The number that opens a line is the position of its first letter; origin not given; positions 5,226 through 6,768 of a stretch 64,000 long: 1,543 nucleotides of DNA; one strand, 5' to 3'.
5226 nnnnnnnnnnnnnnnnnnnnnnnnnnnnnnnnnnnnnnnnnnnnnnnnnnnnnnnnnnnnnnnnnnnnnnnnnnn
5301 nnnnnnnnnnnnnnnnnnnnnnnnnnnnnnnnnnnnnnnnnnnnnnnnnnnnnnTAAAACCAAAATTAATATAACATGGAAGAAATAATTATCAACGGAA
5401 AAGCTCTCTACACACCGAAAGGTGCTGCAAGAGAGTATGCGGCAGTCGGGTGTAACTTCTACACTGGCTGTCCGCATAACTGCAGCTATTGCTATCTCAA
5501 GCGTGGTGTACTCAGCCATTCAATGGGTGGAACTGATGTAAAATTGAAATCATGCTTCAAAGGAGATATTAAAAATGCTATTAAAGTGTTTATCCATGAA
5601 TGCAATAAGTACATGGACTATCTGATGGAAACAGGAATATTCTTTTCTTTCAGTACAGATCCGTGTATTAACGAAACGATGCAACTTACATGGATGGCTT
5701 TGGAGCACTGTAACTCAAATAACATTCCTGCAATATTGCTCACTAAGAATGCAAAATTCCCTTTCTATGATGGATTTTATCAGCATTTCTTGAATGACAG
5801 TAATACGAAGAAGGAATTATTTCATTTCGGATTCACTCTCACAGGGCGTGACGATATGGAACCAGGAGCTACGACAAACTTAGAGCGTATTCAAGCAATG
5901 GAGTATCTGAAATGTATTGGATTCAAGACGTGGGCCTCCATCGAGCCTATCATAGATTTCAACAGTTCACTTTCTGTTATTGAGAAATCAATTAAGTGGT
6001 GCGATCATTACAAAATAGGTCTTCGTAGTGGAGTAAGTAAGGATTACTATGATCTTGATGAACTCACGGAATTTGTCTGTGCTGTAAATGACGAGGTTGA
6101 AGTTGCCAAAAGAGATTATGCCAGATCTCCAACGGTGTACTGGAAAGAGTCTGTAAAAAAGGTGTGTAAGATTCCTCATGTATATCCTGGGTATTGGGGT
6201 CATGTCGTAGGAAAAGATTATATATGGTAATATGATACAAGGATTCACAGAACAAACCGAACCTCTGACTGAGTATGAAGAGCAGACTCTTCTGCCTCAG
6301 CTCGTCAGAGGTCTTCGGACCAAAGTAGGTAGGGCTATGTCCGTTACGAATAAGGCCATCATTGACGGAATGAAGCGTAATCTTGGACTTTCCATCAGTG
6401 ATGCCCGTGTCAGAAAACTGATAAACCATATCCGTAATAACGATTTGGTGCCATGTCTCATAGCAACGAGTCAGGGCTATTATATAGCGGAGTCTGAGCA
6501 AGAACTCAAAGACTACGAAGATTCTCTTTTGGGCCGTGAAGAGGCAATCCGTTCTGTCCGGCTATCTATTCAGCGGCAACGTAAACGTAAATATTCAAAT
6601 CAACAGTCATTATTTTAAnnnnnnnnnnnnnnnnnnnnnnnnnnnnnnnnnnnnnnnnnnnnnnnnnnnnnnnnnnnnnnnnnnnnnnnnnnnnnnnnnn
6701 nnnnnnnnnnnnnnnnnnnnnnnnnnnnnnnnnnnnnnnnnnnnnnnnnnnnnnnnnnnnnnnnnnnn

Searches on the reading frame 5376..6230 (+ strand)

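Call 43: search_protein_families(library=phrogs, proteins=[window:5376-6230:+], max_evalue=0.001)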
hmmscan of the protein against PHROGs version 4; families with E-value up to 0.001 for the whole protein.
window:5376-6230:+ (284 aa): 1 family
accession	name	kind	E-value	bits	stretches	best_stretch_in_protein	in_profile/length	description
phrog_13321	-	unknown function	7.6e-08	32.8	1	20-123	40-137/307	-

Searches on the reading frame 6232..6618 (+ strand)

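Call 43: search_protein_families(library=phrogs, proteins=[window:6232-6618:+], max_evalue=0.001)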
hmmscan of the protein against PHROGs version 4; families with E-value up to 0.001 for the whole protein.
window:6232-6618:+ (128 aa): 1 family
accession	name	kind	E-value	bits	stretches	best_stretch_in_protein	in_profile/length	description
phrog_2113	-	unknown function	1.3e-17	64.7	1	7-125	2-111/113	-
